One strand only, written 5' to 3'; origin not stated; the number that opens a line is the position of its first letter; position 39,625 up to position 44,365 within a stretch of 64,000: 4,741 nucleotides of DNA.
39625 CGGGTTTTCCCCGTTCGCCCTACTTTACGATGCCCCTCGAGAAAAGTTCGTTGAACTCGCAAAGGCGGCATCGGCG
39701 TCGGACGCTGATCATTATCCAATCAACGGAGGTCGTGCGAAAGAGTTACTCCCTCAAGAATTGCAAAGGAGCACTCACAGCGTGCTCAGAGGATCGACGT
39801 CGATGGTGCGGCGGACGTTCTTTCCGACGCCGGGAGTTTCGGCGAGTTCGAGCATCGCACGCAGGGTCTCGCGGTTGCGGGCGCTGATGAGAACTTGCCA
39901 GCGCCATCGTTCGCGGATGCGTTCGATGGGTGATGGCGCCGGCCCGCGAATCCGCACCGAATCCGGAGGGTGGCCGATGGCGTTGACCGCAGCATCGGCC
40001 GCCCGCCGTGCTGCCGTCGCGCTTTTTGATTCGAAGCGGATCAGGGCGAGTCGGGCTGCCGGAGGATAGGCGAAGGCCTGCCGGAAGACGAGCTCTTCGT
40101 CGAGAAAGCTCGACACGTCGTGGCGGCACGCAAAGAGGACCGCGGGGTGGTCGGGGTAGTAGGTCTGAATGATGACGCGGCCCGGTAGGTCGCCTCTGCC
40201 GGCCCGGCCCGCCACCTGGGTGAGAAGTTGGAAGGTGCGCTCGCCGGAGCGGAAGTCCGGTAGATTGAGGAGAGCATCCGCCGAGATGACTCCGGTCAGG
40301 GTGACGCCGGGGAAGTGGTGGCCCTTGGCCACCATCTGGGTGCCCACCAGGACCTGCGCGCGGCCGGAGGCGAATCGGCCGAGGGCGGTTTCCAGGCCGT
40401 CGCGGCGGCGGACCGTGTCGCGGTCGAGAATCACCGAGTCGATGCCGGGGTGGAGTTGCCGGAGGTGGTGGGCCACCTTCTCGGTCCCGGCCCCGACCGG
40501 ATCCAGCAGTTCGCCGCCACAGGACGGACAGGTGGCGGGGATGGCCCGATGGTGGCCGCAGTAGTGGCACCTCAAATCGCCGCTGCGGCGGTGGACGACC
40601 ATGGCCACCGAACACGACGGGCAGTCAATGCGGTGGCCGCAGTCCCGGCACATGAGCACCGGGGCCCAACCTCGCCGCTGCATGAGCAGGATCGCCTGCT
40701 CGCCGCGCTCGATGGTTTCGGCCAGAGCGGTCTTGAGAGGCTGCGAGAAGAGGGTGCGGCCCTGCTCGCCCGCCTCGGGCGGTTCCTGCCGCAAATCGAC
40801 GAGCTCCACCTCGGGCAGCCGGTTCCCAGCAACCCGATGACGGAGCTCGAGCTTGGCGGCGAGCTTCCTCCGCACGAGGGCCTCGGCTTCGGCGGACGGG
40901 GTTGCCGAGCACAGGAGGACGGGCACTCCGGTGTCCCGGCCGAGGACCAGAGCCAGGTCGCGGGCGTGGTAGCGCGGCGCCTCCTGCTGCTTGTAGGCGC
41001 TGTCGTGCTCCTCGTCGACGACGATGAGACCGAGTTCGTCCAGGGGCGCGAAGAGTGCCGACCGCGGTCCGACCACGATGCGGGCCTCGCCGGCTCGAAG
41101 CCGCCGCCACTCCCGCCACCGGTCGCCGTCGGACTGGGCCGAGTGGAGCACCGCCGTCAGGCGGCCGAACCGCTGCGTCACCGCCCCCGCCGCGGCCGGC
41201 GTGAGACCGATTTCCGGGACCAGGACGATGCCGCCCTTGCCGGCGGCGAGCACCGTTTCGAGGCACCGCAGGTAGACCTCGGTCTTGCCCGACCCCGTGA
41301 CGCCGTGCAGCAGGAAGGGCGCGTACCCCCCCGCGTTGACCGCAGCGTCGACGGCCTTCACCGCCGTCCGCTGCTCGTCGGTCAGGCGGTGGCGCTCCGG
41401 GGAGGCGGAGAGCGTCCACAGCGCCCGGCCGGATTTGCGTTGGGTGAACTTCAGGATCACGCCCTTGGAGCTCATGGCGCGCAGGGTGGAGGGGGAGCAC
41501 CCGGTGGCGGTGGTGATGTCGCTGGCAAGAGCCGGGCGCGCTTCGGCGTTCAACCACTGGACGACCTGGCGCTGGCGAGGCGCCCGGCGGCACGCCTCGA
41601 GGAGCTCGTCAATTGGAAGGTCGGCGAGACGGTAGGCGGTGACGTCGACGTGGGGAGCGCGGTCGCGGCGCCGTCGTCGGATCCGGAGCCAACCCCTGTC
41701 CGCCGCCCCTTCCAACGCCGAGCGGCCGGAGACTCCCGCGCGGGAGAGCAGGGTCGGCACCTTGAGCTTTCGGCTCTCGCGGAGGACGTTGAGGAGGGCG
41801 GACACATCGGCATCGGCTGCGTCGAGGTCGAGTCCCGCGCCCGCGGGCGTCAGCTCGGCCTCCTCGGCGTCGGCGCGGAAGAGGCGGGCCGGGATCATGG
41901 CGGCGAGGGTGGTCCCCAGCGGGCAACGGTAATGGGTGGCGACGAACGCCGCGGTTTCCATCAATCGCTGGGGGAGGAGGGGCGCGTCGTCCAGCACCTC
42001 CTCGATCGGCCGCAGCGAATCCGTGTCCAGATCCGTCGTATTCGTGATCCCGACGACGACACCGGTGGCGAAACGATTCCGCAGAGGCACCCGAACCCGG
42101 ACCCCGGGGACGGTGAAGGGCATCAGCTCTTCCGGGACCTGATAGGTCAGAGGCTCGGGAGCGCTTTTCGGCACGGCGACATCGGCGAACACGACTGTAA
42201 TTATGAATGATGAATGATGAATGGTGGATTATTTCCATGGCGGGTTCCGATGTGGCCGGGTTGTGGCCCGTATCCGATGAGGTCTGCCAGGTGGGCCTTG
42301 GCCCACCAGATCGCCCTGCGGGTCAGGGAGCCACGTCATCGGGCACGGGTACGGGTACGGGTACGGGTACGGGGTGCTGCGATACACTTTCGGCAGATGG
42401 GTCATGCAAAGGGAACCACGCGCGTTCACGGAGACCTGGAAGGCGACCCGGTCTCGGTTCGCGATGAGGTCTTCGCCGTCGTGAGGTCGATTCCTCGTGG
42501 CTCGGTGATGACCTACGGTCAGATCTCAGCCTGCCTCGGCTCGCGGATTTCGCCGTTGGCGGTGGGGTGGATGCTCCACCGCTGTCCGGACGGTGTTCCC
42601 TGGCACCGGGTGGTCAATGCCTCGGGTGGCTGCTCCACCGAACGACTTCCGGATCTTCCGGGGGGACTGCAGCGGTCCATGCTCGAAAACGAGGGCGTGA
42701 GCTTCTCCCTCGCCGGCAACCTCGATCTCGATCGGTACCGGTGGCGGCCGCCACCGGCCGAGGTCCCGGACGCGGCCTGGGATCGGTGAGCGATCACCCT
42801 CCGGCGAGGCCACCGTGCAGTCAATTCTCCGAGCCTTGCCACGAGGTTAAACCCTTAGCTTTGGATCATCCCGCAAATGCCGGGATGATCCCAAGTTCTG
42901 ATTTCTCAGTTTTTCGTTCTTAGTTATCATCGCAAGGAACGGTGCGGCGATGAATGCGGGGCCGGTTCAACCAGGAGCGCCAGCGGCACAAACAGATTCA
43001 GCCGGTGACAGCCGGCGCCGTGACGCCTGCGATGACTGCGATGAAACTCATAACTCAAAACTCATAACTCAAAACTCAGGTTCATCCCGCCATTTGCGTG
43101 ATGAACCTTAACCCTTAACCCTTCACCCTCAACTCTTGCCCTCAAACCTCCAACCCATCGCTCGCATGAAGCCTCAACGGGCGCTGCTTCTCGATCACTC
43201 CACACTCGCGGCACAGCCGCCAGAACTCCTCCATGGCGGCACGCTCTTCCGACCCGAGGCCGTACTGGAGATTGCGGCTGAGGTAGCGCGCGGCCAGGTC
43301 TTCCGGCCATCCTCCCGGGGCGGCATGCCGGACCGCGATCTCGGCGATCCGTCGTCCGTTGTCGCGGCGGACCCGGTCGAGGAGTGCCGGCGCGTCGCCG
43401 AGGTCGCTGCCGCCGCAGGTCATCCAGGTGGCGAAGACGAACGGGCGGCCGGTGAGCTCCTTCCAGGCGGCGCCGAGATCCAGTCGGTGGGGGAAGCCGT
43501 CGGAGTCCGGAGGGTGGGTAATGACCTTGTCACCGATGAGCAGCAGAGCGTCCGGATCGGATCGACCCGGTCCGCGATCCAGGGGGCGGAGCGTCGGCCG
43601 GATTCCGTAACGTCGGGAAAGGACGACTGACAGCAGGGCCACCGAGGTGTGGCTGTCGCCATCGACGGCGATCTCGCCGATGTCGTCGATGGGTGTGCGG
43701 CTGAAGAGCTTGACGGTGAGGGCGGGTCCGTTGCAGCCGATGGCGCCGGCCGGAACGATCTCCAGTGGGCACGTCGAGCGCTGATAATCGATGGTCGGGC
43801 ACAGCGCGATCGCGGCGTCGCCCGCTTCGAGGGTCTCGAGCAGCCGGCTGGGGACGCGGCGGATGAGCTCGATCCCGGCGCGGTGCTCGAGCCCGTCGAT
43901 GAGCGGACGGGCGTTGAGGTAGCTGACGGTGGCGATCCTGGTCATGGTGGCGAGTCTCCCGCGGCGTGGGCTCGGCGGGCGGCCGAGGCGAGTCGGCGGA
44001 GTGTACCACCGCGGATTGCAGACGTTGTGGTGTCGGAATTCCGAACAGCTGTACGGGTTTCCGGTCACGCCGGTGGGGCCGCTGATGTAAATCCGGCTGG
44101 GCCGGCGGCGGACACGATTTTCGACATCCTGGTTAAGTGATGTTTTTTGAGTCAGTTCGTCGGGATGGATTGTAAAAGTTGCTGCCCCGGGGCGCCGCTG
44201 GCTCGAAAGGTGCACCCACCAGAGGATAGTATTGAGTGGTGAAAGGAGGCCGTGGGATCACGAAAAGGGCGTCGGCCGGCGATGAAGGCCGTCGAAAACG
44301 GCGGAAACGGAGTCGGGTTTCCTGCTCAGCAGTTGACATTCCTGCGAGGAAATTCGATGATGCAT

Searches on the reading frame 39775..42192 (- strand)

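Call 74: search_protein_families(library=pfam, proteins=[window:39775-42192:-], max_evalue=0.0001)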
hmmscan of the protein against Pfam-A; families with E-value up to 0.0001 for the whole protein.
window:39775-42192:- (805 aa): 5 families
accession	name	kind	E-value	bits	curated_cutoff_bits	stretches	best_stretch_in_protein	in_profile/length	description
PF17764.6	PriA_3primeBD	-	2.6e-25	88.5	22.7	1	4-101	1-96/96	3'DNA-binding domain (3'BD)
PF18074.6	PriA_C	-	6.1e-18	65.9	26.9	1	713-801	3-95/95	Primosomal protein N C-terminal domain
PF00270.35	DEAD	-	9.6e-15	55.1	26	1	292-437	16-165/167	DEAD/DEAH box helicase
PF18319.7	Zn_ribbon_PriA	-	1.6e-09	38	26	1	524-549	1-26/27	PriA DNA helicase Cys-rich region (CRR) domain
PF04851.21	ResIII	-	4.9e-09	36.7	22.5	1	269-401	3-140/164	Type III restriction enzyme, res subunit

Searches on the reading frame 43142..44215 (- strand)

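Call 74: search_protein_families(library=pfam, proteins=[window:43142-44215:-], max_evalue=0.0001)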
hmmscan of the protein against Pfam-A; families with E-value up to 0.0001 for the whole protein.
window:43142-44215:- (357 aa): 1 family
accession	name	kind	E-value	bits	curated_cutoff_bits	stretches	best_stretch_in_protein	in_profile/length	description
PF02621.19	VitK2_biosynth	-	6.3e-39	134.4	26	1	93-337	2-252/252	Menaquinone biosynthesis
